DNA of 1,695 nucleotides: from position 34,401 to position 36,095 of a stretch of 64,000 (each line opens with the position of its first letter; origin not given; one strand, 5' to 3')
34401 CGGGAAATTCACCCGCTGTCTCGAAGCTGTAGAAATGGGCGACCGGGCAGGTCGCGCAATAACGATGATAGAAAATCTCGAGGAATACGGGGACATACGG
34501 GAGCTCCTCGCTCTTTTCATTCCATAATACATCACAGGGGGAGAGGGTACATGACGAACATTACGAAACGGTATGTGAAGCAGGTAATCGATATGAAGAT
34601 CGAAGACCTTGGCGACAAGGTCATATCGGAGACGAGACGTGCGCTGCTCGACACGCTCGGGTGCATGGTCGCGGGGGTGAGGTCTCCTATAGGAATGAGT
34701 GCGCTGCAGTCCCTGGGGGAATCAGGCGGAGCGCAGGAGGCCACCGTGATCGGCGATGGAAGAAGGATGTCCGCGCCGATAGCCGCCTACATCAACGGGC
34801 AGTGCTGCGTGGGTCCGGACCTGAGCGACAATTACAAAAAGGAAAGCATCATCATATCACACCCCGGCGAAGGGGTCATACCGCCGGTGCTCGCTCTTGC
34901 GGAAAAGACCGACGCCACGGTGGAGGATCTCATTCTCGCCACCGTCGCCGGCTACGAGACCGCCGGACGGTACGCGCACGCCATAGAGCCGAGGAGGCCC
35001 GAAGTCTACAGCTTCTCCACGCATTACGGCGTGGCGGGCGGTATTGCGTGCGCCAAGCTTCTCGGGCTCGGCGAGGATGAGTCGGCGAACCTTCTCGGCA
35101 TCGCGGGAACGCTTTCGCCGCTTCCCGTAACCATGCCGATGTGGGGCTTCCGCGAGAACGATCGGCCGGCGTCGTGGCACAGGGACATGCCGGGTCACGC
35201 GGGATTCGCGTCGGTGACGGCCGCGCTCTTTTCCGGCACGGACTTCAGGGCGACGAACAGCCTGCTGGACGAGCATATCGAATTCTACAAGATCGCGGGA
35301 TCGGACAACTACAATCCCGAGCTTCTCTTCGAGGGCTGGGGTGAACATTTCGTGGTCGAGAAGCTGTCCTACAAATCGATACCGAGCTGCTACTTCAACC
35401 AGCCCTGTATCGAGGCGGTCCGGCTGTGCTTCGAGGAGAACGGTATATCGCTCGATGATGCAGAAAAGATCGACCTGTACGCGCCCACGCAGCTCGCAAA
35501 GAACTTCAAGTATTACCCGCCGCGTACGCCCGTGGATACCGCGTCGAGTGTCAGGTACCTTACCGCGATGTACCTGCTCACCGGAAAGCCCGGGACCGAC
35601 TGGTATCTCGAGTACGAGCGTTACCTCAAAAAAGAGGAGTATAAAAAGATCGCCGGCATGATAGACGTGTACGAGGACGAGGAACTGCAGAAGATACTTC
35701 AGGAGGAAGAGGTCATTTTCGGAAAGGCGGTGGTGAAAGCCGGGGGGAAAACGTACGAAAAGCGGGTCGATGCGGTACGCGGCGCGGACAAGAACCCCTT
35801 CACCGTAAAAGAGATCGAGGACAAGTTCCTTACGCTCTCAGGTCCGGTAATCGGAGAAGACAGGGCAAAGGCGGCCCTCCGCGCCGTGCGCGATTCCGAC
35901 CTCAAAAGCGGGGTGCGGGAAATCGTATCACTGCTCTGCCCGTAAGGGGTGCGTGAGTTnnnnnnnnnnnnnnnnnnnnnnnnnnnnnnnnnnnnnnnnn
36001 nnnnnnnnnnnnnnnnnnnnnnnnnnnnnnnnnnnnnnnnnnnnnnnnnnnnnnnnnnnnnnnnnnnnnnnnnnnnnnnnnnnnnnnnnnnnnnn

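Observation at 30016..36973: Six-gene accessory module inserted inside the hut locus: MTase / Na+-solute symporter / cupin / two PrpD paralogs / URO-D-family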

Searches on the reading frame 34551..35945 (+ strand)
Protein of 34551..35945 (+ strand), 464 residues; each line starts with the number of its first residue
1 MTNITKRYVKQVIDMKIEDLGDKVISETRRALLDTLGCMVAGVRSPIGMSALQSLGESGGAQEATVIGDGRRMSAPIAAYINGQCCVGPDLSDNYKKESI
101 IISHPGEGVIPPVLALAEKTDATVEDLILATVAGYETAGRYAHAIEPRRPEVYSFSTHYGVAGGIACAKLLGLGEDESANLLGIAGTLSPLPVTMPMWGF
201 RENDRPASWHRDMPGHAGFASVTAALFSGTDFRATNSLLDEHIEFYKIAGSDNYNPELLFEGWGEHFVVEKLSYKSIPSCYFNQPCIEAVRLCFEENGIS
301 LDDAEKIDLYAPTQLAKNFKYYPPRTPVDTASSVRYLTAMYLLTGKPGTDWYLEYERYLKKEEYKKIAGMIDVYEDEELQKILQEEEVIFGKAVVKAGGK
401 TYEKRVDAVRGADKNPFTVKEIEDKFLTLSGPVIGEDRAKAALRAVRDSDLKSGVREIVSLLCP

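Call 3: search_protein_families(library=pfam, proteins=[window:34551-35945:+])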
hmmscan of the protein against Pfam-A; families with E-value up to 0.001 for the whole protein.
window:34551-35945:+ (464 aa): 2 families
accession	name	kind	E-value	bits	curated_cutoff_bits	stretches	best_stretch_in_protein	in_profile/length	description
PF03972.19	MmgE_PrpD_N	-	1.2e-40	139.7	32.1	1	12-251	7-237/244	MmgE/PrpD N-terminal domain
PF19305.4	MmgE_PrpD_C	-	3.9e-22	79.3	32.1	1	278-450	2-172/173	MmgE/PrpD C-terminal domain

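Call 4: search_protein_families(library=ncbifam, proteins=[window:34551-35945:+])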
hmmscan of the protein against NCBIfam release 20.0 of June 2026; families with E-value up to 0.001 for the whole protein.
window:34551-35945:+ (464 aa): 2 families
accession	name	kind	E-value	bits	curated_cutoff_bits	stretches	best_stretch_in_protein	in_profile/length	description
NF042438.1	PrpD_hiGCgrampos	equivalog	9.4e-08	31.1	950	1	38-139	53-152/499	2-methylcitrate dehydratase PrpD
NF006943.0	PRK09425.1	equivalog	0.0002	20.2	575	0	260-380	269-389/480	bifunctional 2-methylcitrate dehydratase/aconitate hydratase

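Call 11: find_encoding_contigs(protein=window:34551-35945:+, flank=10000, max_places=10)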
Protein window:34551-35945:+ (464 aa): 7 contigs read that carry it; 5 places shown.
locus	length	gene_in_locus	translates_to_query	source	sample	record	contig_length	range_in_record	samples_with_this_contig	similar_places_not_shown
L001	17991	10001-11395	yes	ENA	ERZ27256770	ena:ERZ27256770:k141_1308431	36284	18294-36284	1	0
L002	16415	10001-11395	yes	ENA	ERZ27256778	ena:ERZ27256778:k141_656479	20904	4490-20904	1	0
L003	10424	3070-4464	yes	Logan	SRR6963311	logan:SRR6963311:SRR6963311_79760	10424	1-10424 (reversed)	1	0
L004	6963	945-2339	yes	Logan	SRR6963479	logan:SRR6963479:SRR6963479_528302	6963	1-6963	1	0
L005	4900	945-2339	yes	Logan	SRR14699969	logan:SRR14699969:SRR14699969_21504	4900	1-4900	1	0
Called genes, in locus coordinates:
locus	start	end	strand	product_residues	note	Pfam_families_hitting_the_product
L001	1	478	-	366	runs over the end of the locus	PF00962:A_deaminase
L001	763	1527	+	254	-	PF03309:Pan_kinase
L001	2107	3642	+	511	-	PF00221:Lyase_aromatic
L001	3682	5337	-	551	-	PF07837:FTCD_N, PF02971:FTCD, PF04961:FTCD_C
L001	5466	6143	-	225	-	PF13489:Methyltransf_23, PF01209:Ubie_methyltran (weak), PF13847:Methyltransf_31, PF08241:Methyltransf_11, PF08242:Methyltransf_12, PF13649:Methyltransf_25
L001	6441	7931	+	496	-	PF00474:SSF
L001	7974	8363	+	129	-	PF07883:Cupin_2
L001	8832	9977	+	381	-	PF03972:MmgE_PrpD_N, PF19305:MmgE_PrpD_C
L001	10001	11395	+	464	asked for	PF03972:MmgE_PrpD_N, PF19305:MmgE_PrpD_C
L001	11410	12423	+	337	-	PF01208:URO-D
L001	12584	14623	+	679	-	PF17391:Urocanase_N, PF01175:Urocanase, PF17392:Urocanase_C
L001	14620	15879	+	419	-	PF07969:Amidohydro_3 (weak), PF01979:Amidohydro_1, PF07969:Amidohydro_3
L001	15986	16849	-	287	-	PF01116:F_bP_aldolase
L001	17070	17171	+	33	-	-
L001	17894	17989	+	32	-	?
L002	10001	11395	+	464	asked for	PF03972:MmgE_PrpD_N, PF19305:MmgE_PrpD_C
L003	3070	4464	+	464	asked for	PF03972:MmgE_PrpD_N, PF19305:MmgE_PrpD_C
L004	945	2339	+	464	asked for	PF03972:MmgE_PrpD_N, PF19305:MmgE_PrpD_C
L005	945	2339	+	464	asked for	PF03972:MmgE_PrpD_N, PF19305:MmgE_PrpD_C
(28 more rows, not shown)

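Call 12: find_homologous_proteins(query=window:34551-35945:+)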
Query window:34551-35945:+ (464 aa): 41 proteins with E <= 0.001 among 8000 candidates.
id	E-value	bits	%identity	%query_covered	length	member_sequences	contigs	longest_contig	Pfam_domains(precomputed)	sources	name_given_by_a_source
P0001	0.0e+0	1046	99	100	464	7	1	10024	PF19305.5,PF03972.20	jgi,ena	-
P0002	1.2e-253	860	81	100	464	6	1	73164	PF19305.5,PF03972.20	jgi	jgi:2-methylcitrate dehydratase PrpD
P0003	1.6e-252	856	81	100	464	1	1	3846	PF19305.5,PF03972.20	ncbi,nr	ncbi:MAG: MmgE/PrpD family protein [Spirochaetes bacterium]|nr:MmgE/PrpD family protein [Spirochaeto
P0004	1.4e-246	837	80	100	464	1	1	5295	PF19305.5,PF03972.20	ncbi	-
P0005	4.8e-245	832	78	100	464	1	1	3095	PF19305.5,PF03972.20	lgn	-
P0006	1.2e-227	775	71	100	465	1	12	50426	PF19305.5,PF03972.20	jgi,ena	jgi:2-methylcitrate dehydratase PrpD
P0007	5.8e-223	759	70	100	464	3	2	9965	PF19305.5,PF03972.20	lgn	-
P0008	3.6e-204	697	65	100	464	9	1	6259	PF19305.5,PF03972.20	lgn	-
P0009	1.1e-203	695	64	100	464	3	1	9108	PF19305.5,PF03972.20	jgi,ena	-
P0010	5.5e-197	673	61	100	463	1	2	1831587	PF19305.5,PF03972.20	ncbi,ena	-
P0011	2.2e-192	658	60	100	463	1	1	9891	PF19305.5,PF03972.20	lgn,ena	-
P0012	2.9e-192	658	61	100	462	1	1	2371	PF19305.5,PF03972.20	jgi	-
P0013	2.3e-191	655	60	100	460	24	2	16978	PF19305.5,PF03972.20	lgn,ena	-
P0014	1.5e-190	652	60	100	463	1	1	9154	PF19305.5,PF03972.20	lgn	-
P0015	3.1e-189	648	60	99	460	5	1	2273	PF19305.5,PF03972.20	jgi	jgi:2-methylcitrate dehydratase PrpD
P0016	3.3e-188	644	60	100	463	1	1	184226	PF19305.5,PF03972.20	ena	-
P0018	5.8e-187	640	59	96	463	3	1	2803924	PF19305.5,PF03972.20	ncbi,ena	-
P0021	2.4e-179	615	58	100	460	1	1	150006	PF19305.5,PF03972.20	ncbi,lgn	-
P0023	1.1e-176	606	56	100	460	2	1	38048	PF19305.5,PF03972.20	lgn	-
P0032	4.5e-96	341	54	60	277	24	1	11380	PF03972.20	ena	-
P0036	2.4e-93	332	52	60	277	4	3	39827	PF03972.20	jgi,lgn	-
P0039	2.8e-26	111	25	100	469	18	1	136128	PF19305.5,PF03972.20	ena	-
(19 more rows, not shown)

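Call 13: find_encoding_contigs(protein=P0010, flank=10000, max_places=2)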
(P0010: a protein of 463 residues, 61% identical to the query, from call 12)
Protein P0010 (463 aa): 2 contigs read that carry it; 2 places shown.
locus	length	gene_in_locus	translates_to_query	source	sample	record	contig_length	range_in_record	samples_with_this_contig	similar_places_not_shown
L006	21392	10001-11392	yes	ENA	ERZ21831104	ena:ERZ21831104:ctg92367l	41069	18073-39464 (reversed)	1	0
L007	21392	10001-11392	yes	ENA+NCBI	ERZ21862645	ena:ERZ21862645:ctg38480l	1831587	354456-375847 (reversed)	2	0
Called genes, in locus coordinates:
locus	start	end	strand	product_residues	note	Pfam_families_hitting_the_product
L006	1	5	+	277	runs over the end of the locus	PF02653:BPD_transp_2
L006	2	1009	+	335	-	PF02653:BPD_transp_2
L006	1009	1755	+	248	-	PF13476:AAA_23 (weak), PF00005:ABC_tran, PF12399:BCA_ABC_TP_C (weak)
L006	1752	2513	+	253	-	PF00005:ABC_tran, PF13304:AAA_21 (faint)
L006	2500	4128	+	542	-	PF00501:AMP-binding, PF13193:AMP-binding_C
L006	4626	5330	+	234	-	PF00392:GntR, PF07729:FCD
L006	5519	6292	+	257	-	PF00497:SBP_bac_3, PF10613:Lig_chan-Glu_bd (weak)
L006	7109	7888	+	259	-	PF02463:SMC_N, PF00005:ABC_tran, PF13555:AAA_29 (faint), PF13304:AAA_21 (weak)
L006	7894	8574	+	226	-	PF00528:BPD_transp_1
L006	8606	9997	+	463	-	PF03972:MmgE_PrpD_N, PF19305:MmgE_PrpD_C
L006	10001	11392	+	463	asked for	PF03972:MmgE_PrpD_N, PF19305:MmgE_PrpD_C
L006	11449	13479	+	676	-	PF17391:Urocanase_N, PF01175:Urocanase, PF17392:Urocanase_C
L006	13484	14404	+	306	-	PF07837:FTCD_N, PF02971:FTCD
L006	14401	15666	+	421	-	PF01979:Amidohydro_1, PF07969:Amidohydro_3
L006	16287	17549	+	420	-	PF00815:Histidinol_dh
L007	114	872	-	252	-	PF00226:DnaJ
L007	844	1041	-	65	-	-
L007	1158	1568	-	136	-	PF00011:HSP20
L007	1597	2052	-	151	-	PF00011:HSP20, PF17886:ArsA_HSP20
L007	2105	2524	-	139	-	PF00011:HSP20, PF17886:ArsA_HSP20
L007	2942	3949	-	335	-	PF01797:Y1_Tnp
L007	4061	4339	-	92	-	PF05015:HigB-like_toxin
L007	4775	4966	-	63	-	PF13173:AAA_14 (weak)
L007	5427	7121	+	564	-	PF14104:DUF4277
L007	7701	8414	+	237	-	PF00392:GntR, PF07729:FCD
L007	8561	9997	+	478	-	PF03972:MmgE_PrpD_N, PF19305:MmgE_PrpD_C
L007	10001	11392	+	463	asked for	PF03972:MmgE_PrpD_N, PF19305:MmgE_PrpD_C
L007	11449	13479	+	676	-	PF17391:Urocanase_N, PF01175:Urocanase, PF17392:Urocanase_C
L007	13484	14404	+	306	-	PF07837:FTCD_N, PF02971:FTCD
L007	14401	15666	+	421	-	PF01979:Amidohydro_1, PF07969:Amidohydro_3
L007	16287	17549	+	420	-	PF00815:Histidinol_dh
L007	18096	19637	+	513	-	PF00005:ABC_tran, PF02463:SMC_N (faint), PF13304:AAA_21 (faint), PF00005:ABC_tran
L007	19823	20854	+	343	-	PF02653:BPD_transp_2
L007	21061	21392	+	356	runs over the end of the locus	PF00532:Peripla_BP_1 (weak), PF13407:Peripla_BP_4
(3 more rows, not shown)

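Call 14: find_encoding_contigs(protein=P0018, flank=10000, max_places=2)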
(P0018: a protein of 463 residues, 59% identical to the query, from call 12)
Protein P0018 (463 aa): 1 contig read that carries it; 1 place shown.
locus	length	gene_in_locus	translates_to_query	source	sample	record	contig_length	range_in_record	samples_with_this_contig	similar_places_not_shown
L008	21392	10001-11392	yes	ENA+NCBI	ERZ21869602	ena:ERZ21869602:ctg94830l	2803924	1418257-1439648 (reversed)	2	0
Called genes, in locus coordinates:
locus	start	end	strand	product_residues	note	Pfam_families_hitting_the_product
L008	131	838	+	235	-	PF00392:GntR, PF07729:FCD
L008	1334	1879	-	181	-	PF20393:Pro_CA_2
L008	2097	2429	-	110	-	-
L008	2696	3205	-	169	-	PF11288:DUF3089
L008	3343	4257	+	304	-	-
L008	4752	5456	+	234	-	PF00392:GntR, PF07729:FCD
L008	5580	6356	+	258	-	PF00497:SBP_bac_3, PF10613:Lig_chan-Glu_bd (weak)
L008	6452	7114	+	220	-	PF00528:BPD_transp_1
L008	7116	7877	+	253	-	PF02463:SMC_N (weak), PF13555:AAA_29 (weak), PF00005:ABC_tran, PF13191:AAA_16 (faint), PF13304:AAA_21 (weak)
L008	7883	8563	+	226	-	PF00528:BPD_transp_1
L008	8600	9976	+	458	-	PF03972:MmgE_PrpD_N, PF19305:MmgE_PrpD_C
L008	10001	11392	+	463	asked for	PF03972:MmgE_PrpD_N, PF19305:MmgE_PrpD_C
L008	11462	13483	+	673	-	PF17391:Urocanase_N, PF01175:Urocanase, PF17392:Urocanase_C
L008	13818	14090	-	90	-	PF12674:Zn_ribbon_2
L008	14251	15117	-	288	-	-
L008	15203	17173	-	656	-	PF20968:MASE8 (weak), PF00512:HisKA, PF02518:HATPase_c, PF00072:Response_reg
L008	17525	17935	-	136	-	PF00990:GGDEF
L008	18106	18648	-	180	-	-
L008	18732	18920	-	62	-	-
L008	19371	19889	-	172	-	-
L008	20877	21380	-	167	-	-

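Call 15: find_encoding_contigs(protein=P0036, flank=10000, max_places=3)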
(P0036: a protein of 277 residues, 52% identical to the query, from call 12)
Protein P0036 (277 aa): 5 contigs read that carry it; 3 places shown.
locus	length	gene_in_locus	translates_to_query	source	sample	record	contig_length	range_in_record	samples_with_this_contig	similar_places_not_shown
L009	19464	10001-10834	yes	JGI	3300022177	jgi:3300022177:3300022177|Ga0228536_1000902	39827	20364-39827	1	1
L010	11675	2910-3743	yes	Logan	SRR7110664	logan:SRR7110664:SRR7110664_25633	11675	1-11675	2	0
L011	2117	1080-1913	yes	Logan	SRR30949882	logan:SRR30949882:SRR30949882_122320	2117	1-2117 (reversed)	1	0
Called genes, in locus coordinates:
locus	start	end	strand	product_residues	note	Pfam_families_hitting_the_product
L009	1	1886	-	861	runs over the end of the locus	PF11369:DUF3160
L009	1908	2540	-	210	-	PF22043:DUF6935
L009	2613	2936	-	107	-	PF12799:LRR_4 (faint)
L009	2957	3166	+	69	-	-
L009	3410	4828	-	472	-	PF00196:GerE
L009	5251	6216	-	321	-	PF18019:Cas3_HD (weak)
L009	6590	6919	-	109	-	PF04723:GRDA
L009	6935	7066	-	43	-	PF04723:GRDA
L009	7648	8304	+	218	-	PF00392:GntR, PF13412:HTH_24 (faint), PF07729:FCD (weak)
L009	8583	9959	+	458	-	PF03972:MmgE_PrpD_N, PF19305:MmgE_PrpD_C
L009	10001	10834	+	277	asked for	PF03972:MmgE_PrpD_N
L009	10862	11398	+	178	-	PF19305:MmgE_PrpD_C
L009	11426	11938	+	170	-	PF04290:DctQ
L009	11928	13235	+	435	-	PF06808:DctM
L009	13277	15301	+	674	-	PF17391:Urocanase_N, PF01175:Urocanase, PF17392:Urocanase_C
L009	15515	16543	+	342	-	PF03480:DctP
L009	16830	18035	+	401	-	PF04412:AcnX, PF28403:AcnX_2nd, PF28406:AcnX_3rd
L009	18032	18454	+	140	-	PF01989:AcnX_swivel_put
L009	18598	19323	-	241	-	PF01761:DHQ_synthase, PF24621:DHQS_C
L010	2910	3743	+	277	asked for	PF03972:MmgE_PrpD_N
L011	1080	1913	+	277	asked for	PF03972:MmgE_PrpD_N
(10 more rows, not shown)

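Call 24: find_related_loci(query=A1, collection=genome_contigs, flank=10000)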
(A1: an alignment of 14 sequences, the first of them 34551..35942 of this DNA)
Query A1 (464 aa) in genome_contigs; peptide patterns used: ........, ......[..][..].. (x = any residue, [..] = any of these).
19 stretches matched a pattern; 8 encode a relative of the query (tblastn E <= 1e-3); 7 distinct loci.
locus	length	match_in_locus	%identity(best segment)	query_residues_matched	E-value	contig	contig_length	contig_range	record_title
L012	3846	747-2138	81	1-464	0e+0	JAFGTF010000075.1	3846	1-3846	MAG: Spirochaetes bacterium isolate Zod_Metabat.958 k87_8241782, whole genome shotgun sequence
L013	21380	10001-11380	61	1-462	0e+0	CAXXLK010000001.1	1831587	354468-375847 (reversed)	MAG: Desulfobacterales bacterium isolate c905b435-fdb9-4221-98b7-76b06078fb47 genome assembly, contig: contig_1, whole g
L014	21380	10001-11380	58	1-462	0e+0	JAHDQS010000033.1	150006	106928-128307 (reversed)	MAG: Clostridia bacterium isolate SM3-B6.2 k141_20497, whole genome shotgun sequence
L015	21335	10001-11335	59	18-462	0e+0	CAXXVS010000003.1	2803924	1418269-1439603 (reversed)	MAG: Desulfobacterales bacterium isolate 5e2e11cb-0a29-41e5-9cec-673f41953d49 genome assembly, contig: contig_3, whole g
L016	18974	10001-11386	64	1-462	0e+0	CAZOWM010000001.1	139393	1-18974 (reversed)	MAG TPA_asm: uncultured Spirochaetota bacterium isolate binchicken_co89_665 genome assembly, contig: NODE_60_length_1393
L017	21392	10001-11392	45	1-463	6e-143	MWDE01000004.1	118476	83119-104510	MAG: Synergistetes bacterium ADurb.Bin155 BWY01_contig000004, whole genome shotgun sequence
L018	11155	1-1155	51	80-462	3e-134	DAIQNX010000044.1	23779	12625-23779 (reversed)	MAG TPA_asm: Synergistales bacterium isolate CTOTU7605 NODE_3531_length_23779_cov_10.842269, whole genome shotgun sequen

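Call 25: find_related_loci(query=A1, collection=metagenome_contigs, flank=10000)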
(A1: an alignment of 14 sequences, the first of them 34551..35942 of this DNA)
Query A1 (464 aa) in metagenome_contigs; peptide patterns used: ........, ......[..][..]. (x = any residue, [..] = any of these).
330 stretches matched a pattern; 21 encode a relative of the query (tblastn E <= 1e-3); 21 distinct loci.
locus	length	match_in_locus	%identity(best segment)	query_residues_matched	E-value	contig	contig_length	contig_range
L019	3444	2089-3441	78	1-451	0e+0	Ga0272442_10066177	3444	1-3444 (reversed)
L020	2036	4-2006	71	1-464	0e+0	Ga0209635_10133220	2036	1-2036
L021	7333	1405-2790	64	1-462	0e+0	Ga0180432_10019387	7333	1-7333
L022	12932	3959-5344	64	1-462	0e+0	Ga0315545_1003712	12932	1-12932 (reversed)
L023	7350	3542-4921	60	1-462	0e+0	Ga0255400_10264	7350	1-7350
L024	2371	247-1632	61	1-462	0e+0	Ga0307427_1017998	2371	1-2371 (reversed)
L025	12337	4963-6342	60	1-462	0e+0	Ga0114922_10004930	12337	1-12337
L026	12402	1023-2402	59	1-462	0e+0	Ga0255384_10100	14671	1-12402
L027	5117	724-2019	60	29-462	0e+0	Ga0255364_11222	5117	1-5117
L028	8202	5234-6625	47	1-463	4e-148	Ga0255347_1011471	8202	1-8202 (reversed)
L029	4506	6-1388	47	4-463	1e-150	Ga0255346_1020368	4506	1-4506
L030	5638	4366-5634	50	1-422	8e-145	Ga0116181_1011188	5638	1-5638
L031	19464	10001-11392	46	1-463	2e-143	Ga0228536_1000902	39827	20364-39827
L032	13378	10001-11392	45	1-463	7e-143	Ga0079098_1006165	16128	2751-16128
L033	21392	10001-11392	45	1-463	7e-143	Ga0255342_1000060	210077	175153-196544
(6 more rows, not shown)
